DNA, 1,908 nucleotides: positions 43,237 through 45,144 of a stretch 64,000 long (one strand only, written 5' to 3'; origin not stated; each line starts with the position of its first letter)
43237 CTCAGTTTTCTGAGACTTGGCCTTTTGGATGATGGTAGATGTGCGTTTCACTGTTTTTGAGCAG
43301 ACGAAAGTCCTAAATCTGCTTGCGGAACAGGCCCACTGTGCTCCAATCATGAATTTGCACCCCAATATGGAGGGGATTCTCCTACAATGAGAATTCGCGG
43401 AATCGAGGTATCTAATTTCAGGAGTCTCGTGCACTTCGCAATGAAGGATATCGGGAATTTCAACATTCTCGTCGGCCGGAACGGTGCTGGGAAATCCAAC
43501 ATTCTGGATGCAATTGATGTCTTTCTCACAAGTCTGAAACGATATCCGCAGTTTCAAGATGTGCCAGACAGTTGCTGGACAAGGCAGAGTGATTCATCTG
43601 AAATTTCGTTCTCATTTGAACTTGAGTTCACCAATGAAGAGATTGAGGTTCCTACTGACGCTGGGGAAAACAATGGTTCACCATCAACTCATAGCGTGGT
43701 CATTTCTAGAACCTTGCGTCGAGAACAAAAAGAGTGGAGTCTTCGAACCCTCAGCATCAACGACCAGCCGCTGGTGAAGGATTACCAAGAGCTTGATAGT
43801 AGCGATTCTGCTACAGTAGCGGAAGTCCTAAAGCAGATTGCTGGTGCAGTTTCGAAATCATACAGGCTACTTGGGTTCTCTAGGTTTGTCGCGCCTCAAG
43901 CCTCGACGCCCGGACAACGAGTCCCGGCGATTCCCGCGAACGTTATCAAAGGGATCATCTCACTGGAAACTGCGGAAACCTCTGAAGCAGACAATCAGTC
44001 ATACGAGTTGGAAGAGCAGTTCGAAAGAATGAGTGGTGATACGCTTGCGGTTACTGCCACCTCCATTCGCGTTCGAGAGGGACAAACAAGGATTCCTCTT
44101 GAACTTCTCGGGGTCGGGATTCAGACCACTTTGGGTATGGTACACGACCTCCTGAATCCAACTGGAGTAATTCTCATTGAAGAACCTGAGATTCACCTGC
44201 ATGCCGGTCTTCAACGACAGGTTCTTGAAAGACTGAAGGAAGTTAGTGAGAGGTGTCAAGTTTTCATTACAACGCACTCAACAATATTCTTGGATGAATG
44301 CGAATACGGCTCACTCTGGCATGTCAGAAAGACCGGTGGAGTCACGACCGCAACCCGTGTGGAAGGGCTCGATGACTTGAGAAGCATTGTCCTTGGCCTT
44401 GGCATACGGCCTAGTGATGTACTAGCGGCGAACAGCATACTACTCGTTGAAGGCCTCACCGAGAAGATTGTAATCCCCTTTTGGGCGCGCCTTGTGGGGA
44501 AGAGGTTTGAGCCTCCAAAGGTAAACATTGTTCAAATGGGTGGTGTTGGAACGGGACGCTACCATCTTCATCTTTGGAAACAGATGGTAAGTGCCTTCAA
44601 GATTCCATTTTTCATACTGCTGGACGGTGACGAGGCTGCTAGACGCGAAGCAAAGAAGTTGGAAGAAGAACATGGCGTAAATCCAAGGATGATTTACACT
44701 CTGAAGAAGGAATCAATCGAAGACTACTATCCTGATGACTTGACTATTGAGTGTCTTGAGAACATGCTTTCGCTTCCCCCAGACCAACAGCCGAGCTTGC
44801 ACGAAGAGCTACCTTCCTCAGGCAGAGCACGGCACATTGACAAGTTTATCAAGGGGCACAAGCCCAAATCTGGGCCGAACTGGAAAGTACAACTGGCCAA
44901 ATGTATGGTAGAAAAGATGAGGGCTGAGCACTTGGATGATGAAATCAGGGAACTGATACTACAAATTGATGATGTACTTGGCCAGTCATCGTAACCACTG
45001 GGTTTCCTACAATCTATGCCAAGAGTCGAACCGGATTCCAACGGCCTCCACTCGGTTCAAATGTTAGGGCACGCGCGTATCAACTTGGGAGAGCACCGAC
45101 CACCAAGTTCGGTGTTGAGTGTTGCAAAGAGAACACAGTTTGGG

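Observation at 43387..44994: Stand-alone OLD-family (ABC ATPase + TOPRIM) nuclease at the start of a low-GC island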

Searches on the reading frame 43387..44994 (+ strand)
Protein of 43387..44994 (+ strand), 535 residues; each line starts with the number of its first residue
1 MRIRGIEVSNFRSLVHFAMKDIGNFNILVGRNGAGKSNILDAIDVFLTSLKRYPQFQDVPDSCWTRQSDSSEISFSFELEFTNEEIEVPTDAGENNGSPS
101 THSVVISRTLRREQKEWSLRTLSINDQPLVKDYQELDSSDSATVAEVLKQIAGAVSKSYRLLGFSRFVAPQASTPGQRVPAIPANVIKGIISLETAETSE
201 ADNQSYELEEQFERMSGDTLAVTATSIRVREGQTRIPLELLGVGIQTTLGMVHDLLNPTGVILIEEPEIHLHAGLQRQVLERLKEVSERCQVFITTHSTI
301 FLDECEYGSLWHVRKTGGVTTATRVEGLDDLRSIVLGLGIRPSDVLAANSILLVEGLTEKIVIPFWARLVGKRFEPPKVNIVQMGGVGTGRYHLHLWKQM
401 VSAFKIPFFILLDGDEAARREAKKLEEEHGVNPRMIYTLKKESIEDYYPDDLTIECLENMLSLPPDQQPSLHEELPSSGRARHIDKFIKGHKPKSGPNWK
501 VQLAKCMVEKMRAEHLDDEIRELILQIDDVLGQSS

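Call 3: search_protein_families(library=pfam, proteins=[window:43387-44994:+], max_evalue=0.01)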
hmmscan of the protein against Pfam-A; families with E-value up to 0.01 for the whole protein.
window:43387-44994:+ (535 aa): 7 families
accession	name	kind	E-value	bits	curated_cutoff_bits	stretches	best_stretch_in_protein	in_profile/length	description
PF13175.12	AAA_15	-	4.3e-28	99.4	32.1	2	1-97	1-92/374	AAA ATPase domain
PF13304.12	AAA_21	-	4.5e-24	86.5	27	1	25-303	1-304/304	AAA domain, putative AbiEii toxin, Type IV TA system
PF02463.25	SMC_N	-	7.7e-14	52.1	40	1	3-306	2-206/220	RecF/RecN/SMC N terminal domain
PF20469.4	OLD-like_TOPRIM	-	2.5e-10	41.2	23.2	1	348-415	3-67/67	Overcoming lysogenization defect protein-like, TOPRIM domain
PF13476.12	AAA_23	-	1.6e-07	32.6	27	1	6-124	2-114/201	AAA domain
PF13555.12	AAA_29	-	3.5e-05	23.9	27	1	20-51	20-50/61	P-loop containing region of AAA domain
PF11398.14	DUF2813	-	8.2e-05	22.6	21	1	1-58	1-57/372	Protein of unknown function (DUF2813)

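Call 4: search_protein_families(library=padloc, proteins=[window:43387-44994:+], max_evalue=0.01)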
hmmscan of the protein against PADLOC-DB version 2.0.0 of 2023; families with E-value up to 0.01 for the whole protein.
window:43387-44994:+ (535 aa): 159 families (the best 25 are shown)
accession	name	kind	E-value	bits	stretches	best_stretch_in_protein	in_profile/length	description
PDLC00096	GajA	-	9.4e-32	108.5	2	261-444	291-482/630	AAA ATPase domain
PDLC00067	GajA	-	2.5e-31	106.8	2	261-430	307-475/604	AAA ATPase domain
PDLC02358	Old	-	7.3e-30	102.3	2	259-424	285-457/578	Old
PDLC02979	AriA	-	7.7e-30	102.9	2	125-301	223-372/373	-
PDLC00070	GajA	-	7.7e-29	98.7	2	260-427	292-460/596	AAA ATPase domain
PDLC00091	GajA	-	8.9e-29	98.8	2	261-400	299-449/627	AAA ATPase domain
PDLC00069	GajA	-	2.5e-28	96.9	2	261-433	337-521/687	AAA ATPase domain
PDLC00099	GajA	-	1.6e-27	94.8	2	261-438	301-483/626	AAA ATPase domain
PDLC04168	GajA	-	7.3e-26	89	2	226-464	244-478/570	-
PDLC02915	ATPase-Toprim_I-B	-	1.4e-25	88.2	2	1-94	1-84/623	-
PDLC00271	PtuA1|PtuA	-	1.7e-25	88.5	2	255-329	275-349/421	AAA ATPase domain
PDLC00080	GajA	-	2.4e-25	87.4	2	260-441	293-478/622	AAA ATPase domain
PDLC02980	AriA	-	5e-25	87.1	1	25-303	1-304/304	-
PDLC00077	GajA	-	4.2e-24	83.1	2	261-432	336-517/616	AAA ATPase domain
PDLC00093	GajA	-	1.1e-23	81.9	2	257-453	380-591/736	AAA ATPase domain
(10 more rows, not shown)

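Call 5: search_protein_families(library=ncbifam, proteins=[window:43387-44994:+], max_evalue=0.01)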
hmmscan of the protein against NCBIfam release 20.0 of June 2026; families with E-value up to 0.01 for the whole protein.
window:43387-44994:+ (535 aa): 26 families (the best 25 are shown)
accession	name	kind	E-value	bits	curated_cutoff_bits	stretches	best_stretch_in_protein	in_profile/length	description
NF038234.1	retron_eff_Eco8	equivalog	1.8e-21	76.4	250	2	1-80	1-77/679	retron Eco8 family effector endonuclease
NF041760.1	PtuA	equivalog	7.3e-19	68.1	500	2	254-314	372-432/524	retron Ec78 anti-phage system effector ATPase PtuA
NF047739.1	antiphage_MADS3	equivalog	1.1e-14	54.4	420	2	3-51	2-49/427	methylation-associated defense system AAA family ATPase MAD3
TIGR00611.2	recf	equivalog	7.8e-10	38.4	172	1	4-48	2-46/339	DNA replication/repair protein RecF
NF041034.1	Rad50_Sulf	equivalog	6.4e-09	34.2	1000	1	1-44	1-44/872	DNA double-strand break repair ATPase Rad50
NF003034.1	PRK03918.1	equivalog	7.7e-09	34.1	700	1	1-85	1-85/878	DNA double-strand break repair ATPase Rad50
NF000169.2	ABCF_Sal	exception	1.5e-06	27.2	725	1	220-305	110-193/542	Sal family ABC-F type ribosomal protection protein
NF000355.4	ribo_prot_ABC_F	equivalog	4.1e-06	25.9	380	1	203-305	80-180/499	ribosomal protection-like ABC-F family protein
TIGR02857.1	CydD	equivalog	1.2e-05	24.5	435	1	241-305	459-523/529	thiol reductant ABC exporter subunit CydD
TIGR02169.1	SMC_prok_A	equivalog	2.1e-05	22.5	729.4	1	3-115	2-105/1165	chromosome segregation protein SMC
TIGR04435.1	restrict_AAA_1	hypoth_equivalog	2.8e-05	23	300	1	11-85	25-105/568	restriction system-associated AAA family ATPase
NF053563.1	Rkd4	equivalog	9.4e-05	20.7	860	1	1-44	1-44/747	arcadin-4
TIGR03608.1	L_ocin_972_ABC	subfamily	9.5e-05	21.9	254.85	0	223-305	118-200/206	putative bacteriocin export ABC transporter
NF010680.0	PRK14079.1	equivalog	0.00018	20.6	386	1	1-56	1-56/349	recombination protein F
NF002244.0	PRK01156.1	equivalog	0.00026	19.2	847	1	3-54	3-54/895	DNA double-strand break repair ATPase Rad50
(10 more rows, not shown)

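Call 10: find_homologous_proteins(query=window:43387-44994:+, max_evalue=0.00001)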
Query window:43387-44994:+ (535 aa): 131 proteins with E <= 0.00001 among 8000 candidates; the best 120 are listed.
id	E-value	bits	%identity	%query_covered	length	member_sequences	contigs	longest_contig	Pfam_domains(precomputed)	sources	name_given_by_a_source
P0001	0.0e+0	1200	100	100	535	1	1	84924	PF20469.5,PF13175.13,PF13476.13,PF02463.26,PF13304.13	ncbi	-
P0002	6.1e-158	545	51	99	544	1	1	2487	PF20469.5,PF13175.13,PF13476.13,PF02463.26,PF13304.13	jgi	jgi:predicted ATP-dependent endonuclease of OLD family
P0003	7.6e-115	403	39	96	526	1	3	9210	PF20469.5,PF13175.13,PF02463.26,PF13304.13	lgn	-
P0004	6.3e-74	268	31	99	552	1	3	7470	PF20469.5,PF11398.15,PF13175.13,PF13476.13,PF02463.26,PF13304.13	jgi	jgi:predicted ATPase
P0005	4.2e-72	262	31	99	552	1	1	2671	PF20469.5,PF13175.13,PF13476.13,PF02463.26,PF13304.13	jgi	jgi:predicted ATP-dependent endonuclease of OLD family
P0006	1.2e-64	237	29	99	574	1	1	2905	PF20469.5,PF11398.15,PF13175.13,PF13476.13,PF02463.26,PF13304.13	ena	-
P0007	1.6e-62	230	29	99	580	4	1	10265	PF20469.5,PF13175.13,PF02463.26,PF13304.13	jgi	jgi:ABC-type branched-subunit amino acid transport system ATPase component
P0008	2.7e-62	229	29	100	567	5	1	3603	PF20469.5,PF11398.15,PF13175.13,PF13476.13,PF02463.26,PF13304.13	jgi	-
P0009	4.5e-61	225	32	94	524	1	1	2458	PF20469.5,PF11398.15,PF13175.13,PF13476.13,PF02463.26,PF13304.13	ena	-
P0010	3.0e-56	209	28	99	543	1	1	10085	PF20469.5,PF11398.15,PF13175.13,PF13476.13,PF02463.26,PF13304.13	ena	-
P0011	3.4e-48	183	27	100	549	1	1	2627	PF20469.5,PF11398.15,PF13175.13,PF02463.26,PF13304.13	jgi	jgi:hypothetical protein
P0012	5.5e-40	156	27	98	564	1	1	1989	PF20469.5,PF11398.15,PF13175.13,PF13476.13,PF02463.26,PF13304.13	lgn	-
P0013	2.3e-36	144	34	40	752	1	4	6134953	PF20469.5,PF11398.15,PF13175.13,PF13476.13,PF02463.26,PF13304.13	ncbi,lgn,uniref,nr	ncbi:AAA family ATPase [Desertifilum sp. FACHB-1129]|uniref:Uncharacterized protein n=2 Tax=Desertif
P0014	2.5e-36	144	34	39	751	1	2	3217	PF20469.5,PF11398.15,PF13175.13,PF13476.13,PF02463.26,PF13304.13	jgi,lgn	jgi:AAA15 family ATPase/GTPase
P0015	3.2e-36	143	34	39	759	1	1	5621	PF20469.5,PF11398.15,PF13175.13,PF02463.26,PF13304.13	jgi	jgi:predicted ATP-dependent endonuclease of OLD family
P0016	7.1e-36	142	34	39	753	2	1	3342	PF20469.5,PF11398.15,PF13175.13,PF02463.26,PF13304.13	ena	-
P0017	7.9e-36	142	33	40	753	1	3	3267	PF20469.5,PF11398.15,PF13175.13,PF02463.26,PF13304.13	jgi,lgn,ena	-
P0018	9.0e-36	142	34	40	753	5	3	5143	PF20469.5,PF11398.15,PF13175.13,PF13476.13,PF02463.26,PF13304.13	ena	-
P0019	3.5e-34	137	34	39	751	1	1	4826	PF20469.5,PF11398.15,PF13175.13,PF02463.26,PF13304.13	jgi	jgi:predicted ATPase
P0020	1.0e-33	135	34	39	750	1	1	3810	PF20469.5,PF11398.15,PF13175.13,PF02463.26,PF13304.13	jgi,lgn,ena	-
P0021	1.9e-33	134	33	39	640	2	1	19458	PF20469.5,PF11398.15,PF13175.13,PF13476.13,PF02463.26,PF13304.13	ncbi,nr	ncbi:MAG: AAA family ATPase, partial [Symploca sp. SIO1B1]|nr:AAA family ATPase [Symploca sp. SIO1B1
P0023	8.7e-33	132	33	35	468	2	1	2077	PF20469.5,PF11398.15,PF13175.13,PF13476.13,PF02463.26,PF13304.13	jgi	jgi:predicted ATP-dependent endonuclease of OLD family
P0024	2.5e-32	130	34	39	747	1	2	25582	PF20469.5,PF11398.15,PF13175.13,PF13476.13,PF02463.26,PF13304.13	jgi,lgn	jgi:putative ATP-dependent endonuclease of OLD family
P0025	6.1e-32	129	33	39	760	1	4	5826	PF20469.5,PF11398.15,PF13175.13,PF02463.26,PF13304.13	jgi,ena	-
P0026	1.2e-31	128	34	39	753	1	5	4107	PF20469.5,PF11398.15,PF13175.13,PF02463.26,PF13304.13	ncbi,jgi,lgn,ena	-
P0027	1.5e-31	128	34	39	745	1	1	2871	PF20469.5,PF11398.15,PF13175.13,PF13476.13,PF02463.26,PF13304.13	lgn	-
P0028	3.5e-31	127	34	39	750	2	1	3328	PF20469.5,PF11398.15,PF13175.13,PF02463.26,PF13304.13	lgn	-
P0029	7.6e-31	125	33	39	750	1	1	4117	PF20469.5,PF11398.15,PF13175.13,PF02463.26,PF13304.13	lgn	-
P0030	1.7e-30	124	32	39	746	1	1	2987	PF20469.5,PF11398.15,PF13175.13,PF02463.26,PF13304.13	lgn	-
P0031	8.6e-30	122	26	86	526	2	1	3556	PF20469.5,PF13175.13,PF13476.13,PF02463.26,PF13304.13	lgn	-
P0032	9.7e-30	122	32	39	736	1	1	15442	PF20469.5,PF13175.13,PF02463.26,PF13304.13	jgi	jgi:putative ATP-dependent endonuclease of OLD family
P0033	1.2e-29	121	31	45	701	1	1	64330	PF20469.5,PF11398.15,PF13175.13,PF02463.26,PF13304.13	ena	-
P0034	3.4e-29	120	32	39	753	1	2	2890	PF20469.5,PF11398.15,PF13175.13,PF02463.26,PF13304.13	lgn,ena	-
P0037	7.2e-29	119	34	39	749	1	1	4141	PF20469.5,PF11398.15,PF13175.13,PF02463.26,PF13304.13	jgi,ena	-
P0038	9.5e-29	119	34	40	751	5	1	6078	PF20469.5,PF11398.15,PF13175.13,PF02463.26,PF13304.13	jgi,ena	jgi:predicted ATP-dependent endonuclease of OLD family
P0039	1.7e-28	118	33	39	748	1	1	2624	PF20469.5,PF11398.15,PF13175.13,PF02463.26,PF13304.13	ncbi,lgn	-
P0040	1.8e-28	118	29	41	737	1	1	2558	PF20469.5,PF11398.15,PF13175.13,PF02463.26,PF13304.13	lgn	-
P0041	3.9e-28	117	27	64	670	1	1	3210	PF20469.5,PF11398.15,PF13175.13,PF02463.26,PF13304.13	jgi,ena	-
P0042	4.7e-28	116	32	39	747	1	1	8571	PF20469.5,PF11398.15,PF13175.13,PF02463.26,PF13304.13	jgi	jgi:predicted ATP-dependent endonuclease of OLD family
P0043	8.0e-28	115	30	46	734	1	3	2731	PF20469.5,PF11398.15,PF13175.13,PF02463.26,PF13304.13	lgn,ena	-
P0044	9.6e-28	115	34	39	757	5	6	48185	PF20469.5,PF11398.15,PF13175.13,PF02463.26,PF13304.13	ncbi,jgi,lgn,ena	-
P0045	1.2e-27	115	32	45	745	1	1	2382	PF20469.5,PF11398.15,PF13175.13,PF02463.26,PF13304.13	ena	-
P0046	1.5e-27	115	32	39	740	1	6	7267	PF20469.5,PF11398.15,PF13175.13,PF02463.26,PF13304.13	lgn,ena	-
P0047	1.8e-27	114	34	39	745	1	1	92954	PF20469.5,PF11398.15,PF13175.13,PF02463.26,PF13304.13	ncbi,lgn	ncbi:MAG: AAA family ATPase [Bacillota bacterium]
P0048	1.8e-27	114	31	45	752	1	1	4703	PF20469.5,PF11398.15,PF13175.13,PF02463.26,PF13304.13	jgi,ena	jgi:predicted ATP-dependent endonuclease of OLD family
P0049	3.7e-27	113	33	39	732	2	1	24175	PF20469.5,PF13175.13,PF02463.26,PF13304.13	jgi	-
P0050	4.2e-27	113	30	43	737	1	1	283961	PF20469.5,PF11398.15,PF13175.13,PF02463.26,PF13304.13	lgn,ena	-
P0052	1.1e-26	112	30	39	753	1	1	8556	PF20469.5,PF11398.15,PF13175.13,PF02463.26,PF13304.13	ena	-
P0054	1.3e-25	108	26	76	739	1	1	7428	PF20469.5,PF11398.15,PF13175.13,PF02463.26,PF13304.13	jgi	jgi:hypothetical protein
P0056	3.9e-25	107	33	39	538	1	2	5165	PF20469.5,PF13175.13,PF13304.13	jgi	-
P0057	5.8e-25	106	30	39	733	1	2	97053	PF20469.5,PF13175.13,PF02463.26,PF13304.13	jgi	jgi:putative ATP-dependent endonuclease of OLD family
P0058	6.6e-25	106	31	39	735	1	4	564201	PF20469.5,PF11398.15,PF13175.13,PF13476.13,PF02463.26,PF13304.13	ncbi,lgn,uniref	ncbi:ATP-dependent nuclease [Bradyrhizobium oligotrophicum]|uniref:ATP-dependent nuclease n=1 Tax=Br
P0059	1.1e-24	105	32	39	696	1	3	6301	PF20469.5,PF11398.15,PF13175.13,PF02463.26,PF13304.13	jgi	jgi:putative ATP-dependent endonuclease of the OLD family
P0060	1.3e-24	105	25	84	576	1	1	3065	PF20469.5,PF11398.15,PF13514.13,PF13175.13,PF02463.26,PF13304.13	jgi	jgi:predicted ATPase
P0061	2.4e-24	104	29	41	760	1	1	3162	PF20469.5,PF11398.15,PF13175.13,PF02463.26,PF13304.13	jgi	jgi:putative ATP-dependent endonuclease of OLD family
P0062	3.0e-23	100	29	41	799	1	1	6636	PF20469.5,PF13175.13,PF13476.13,PF02463.26,PF13304.13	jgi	jgi:predicted ATPase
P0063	3.5e-23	100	33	39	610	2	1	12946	PF20469.5,PF13175.13,PF02463.26,PF13304.13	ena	-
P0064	1.0e-22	99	33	41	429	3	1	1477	PF20469.5,PF13175.13,PF13304.13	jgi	jgi:Predicted ATP-dependent endonuclease of the OLD family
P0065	1.5e-22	98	33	39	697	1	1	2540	PF20469.5,PF13175.13,PF13304.13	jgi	jgi:hypothetical protein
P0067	2.0e-21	94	33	39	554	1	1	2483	PF20469.5,PF13175.13,PF13304.13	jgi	jgi:hypothetical protein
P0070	2.6e-20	91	35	39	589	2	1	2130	PF20469.5,PF13175.13,PF13304.13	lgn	-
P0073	2.3e-19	88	33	36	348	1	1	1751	PF20469.5,PF13175.13,PF13304.13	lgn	-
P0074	2.5e-19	87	33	39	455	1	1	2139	PF20469.5,PF13175.13,PF13304.13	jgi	jgi:hypothetical protein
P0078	2.9e-17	81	23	78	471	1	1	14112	PF20469.5,PF13514.13,PF13175.13,PF02463.26,PF13304.13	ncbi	ncbi:MAG: AAA family ATPase [bacterium]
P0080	5.7e-17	80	32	36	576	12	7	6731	PF20469.5,PF13175.13,PF13304.13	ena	-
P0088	1.7e-13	68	27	32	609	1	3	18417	PF20469.5,PF11398.15,PF13175.13,PF02463.26,PF13304.13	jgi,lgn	-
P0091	7.1e-13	66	30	30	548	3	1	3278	PF20469.5,PF11398.15,PF13175.13,PF13304.13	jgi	jgi:putative ATP-dependent endonuclease of OLD family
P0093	1.7e-12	65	26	38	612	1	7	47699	PF20469.5,PF13175.13,PF02463.26,PF13304.13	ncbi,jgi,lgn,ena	-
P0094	2.4e-12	64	27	38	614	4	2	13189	PF20469.5,PF13175.13,PF02463.26,PF13304.13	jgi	-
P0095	3.7e-12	64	30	33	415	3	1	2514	PF20469.5,PF11398.15,PF13175.13,PF13304.13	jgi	jgi:hypothetical protein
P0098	2.3e-11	61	26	43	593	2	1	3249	PF20469.5,PF11398.15,PF13175.13,PF13476.13,PF02463.26,PF13304.13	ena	-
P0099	1.1e-10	59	23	34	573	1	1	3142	PF20469.5,PF11398.15,PF13175.13,PF13476.13,PF02463.26,PF13304.13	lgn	-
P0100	8.7e-10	56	33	20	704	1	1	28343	PF20469.5,PF11398.15,PF13175.13,PF02463.26,PF13304.13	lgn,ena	-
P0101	8.8e-10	56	26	30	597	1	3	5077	PF20469.5,PF11398.15,PF13175.13,PF02463.26,PF13304.13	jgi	-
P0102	9.5e-10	56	29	29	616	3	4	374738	PF20469.5,PF11398.15,PF13175.13,PF02463.26,PF13304.13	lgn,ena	-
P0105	9.4e-9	53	31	32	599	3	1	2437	PF20469.5,PF13175.13,PF13304.13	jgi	-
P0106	1.1e-8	52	27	29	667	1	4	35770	PF20469.5,PF11398.15,PF13175.13,PF02463.26,PF13304.13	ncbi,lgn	-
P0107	1.7e-8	52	31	19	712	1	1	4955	PF20469.5,PF13175.13,PF13304.13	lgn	-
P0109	3.8e-8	51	30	26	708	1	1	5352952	PF20469.5,PF11398.15,PF13514.13,PF13175.13,PF13476.13,PF02463.26,PF13304.13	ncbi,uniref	ncbi:ATP-dependent nuclease [Lysinibacillus xylanilyticus]|uniref:ATP-dependent nuclease n=1 Tax=Lys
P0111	1.7e-7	48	24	36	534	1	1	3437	PF20469.5,PF13175.13,PF13476.13,PF13555.13,PF02463.26,PF13304.13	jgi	jgi:putative ATP-dependent endonuclease of the OLD family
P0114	2.8e-7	48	29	33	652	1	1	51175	PF20469.5,PF11398.15,PF13175.13,PF13476.13,PF02463.26,PF13304.13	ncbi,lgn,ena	-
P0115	3.9e-7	47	23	29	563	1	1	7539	PF20469.5,PF11398.15,PF13175.13,PF13476.13,PF02463.26,PF13304.13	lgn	-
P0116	5.4e-7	47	25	76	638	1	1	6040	PF20469.5,PF11398.15,PF13175.13,PF13476.13,PF13555.13,PF02463.26,PF13304.13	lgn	-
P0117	5.5e-7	47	29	33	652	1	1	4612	PF20469.5,PF11398.15,PF13175.13,PF13476.13,PF02463.26,PF13304.13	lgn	-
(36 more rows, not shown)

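Call 11: find_encoding_contigs(protein=P0001, flank=10000, max_places=3)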
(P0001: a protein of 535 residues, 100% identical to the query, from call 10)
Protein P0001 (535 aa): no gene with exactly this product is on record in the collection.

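Call 12: find_encoding_contigs(protein=P0003, flank=10000, max_places=4)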
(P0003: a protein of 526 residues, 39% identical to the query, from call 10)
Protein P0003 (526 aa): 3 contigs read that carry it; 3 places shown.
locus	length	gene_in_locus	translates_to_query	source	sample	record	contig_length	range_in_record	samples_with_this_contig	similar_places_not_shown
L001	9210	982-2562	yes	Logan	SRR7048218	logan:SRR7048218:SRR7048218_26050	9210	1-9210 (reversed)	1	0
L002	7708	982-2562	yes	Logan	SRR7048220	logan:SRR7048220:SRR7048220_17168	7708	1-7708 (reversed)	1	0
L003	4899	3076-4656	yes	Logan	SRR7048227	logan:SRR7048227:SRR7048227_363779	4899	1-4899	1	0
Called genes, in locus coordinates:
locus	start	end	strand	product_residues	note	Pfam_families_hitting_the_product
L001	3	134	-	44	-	?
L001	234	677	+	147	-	-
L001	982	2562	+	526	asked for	PF02463:SMC_N, PF13175:AAA_15, PF13304:AAA_21 (weak), PF13175:AAA_15, PF13304:AAA_21, PF20469:OLD-like_TOPRIM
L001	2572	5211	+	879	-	PF12799:LRR_4 (faint), PF13855:LRR_8 (faint), PF00753:Lactamase_B (weak), PF12706:Lactamase_B_2, PF23023:Anti-Pycsar_Apyc1 (faint)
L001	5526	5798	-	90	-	-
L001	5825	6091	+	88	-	-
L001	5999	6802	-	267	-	-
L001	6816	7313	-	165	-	-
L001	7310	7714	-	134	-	-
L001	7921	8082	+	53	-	-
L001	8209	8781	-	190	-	-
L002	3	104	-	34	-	?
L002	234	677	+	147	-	-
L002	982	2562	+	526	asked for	PF02463:SMC_N, PF13175:AAA_15, PF13304:AAA_21 (weak), PF13175:AAA_15, PF13304:AAA_21, PF20469:OLD-like_TOPRIM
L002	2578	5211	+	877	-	PF12799:LRR_4 (faint), PF13855:LRR_8 (faint), PF00753:Lactamase_B (weak), PF12706:Lactamase_B_2, PF23023:Anti-Pycsar_Apyc1 (faint)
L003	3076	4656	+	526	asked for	PF02463:SMC_N, PF13175:AAA_15, PF13304:AAA_21 (weak), PF13175:AAA_15, PF13304:AAA_21, PF20469:OLD-like_TOPRIM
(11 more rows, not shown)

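Call 13: find_encoding_contigs(protein=P0004, flank=10000, max_places=4)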
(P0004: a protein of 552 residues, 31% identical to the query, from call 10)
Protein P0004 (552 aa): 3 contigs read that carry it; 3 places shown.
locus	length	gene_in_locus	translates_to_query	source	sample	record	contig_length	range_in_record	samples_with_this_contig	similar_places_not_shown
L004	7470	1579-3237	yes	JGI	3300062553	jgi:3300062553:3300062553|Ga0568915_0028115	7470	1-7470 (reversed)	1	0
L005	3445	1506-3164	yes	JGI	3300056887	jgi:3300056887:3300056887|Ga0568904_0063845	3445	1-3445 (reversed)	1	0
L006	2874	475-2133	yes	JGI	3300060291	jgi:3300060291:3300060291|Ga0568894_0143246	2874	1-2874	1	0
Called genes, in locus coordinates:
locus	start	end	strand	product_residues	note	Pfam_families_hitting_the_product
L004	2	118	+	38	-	?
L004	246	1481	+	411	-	PF00989:PAS, PF13188:PAS_8 (weak), PF13426:PAS_9, PF00512:HisKA, PF02518:HATPase_c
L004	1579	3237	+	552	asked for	PF02463:SMC_N, PF11398:DUF2813 (faint), PF13175:AAA_15, PF13476:AAA_23 (weak), PF13304:AAA_21, PF13175:AAA_15, PF20469:OLD-like_TOPRIM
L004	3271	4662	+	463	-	PF00072:Response_reg, PF23198:PDE8A_N (faint), PF00158:Sigma54_activat, PF14532:Sigma54_activ_2, PF07724:AAA_2 (weak), PF07728:AAA_5, PF25601:AAA_lid_14, PF02954:HTH_8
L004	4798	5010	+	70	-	-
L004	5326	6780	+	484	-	PF01590:GAF (weak), PF13185:GAF_2 (weak), PF00512:HisKA, PF02518:HATPase_c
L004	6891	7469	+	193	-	?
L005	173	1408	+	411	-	PF00989:PAS, PF13188:PAS_8 (weak), PF13426:PAS_9, PF00512:HisKA, PF02518:HATPase_c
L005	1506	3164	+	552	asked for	PF02463:SMC_N, PF11398:DUF2813 (faint), PF13175:AAA_15, PF13476:AAA_23 (weak), PF13304:AAA_21, PF13175:AAA_15, PF20469:OLD-like_TOPRIM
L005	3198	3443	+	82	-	?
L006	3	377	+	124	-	?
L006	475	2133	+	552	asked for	PF02463:SMC_N, PF11398:DUF2813 (faint), PF13175:AAA_15, PF13476:AAA_23 (weak), PF13304:AAA_21, PF13175:AAA_15, PF20469:OLD-like_TOPRIM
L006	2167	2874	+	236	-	?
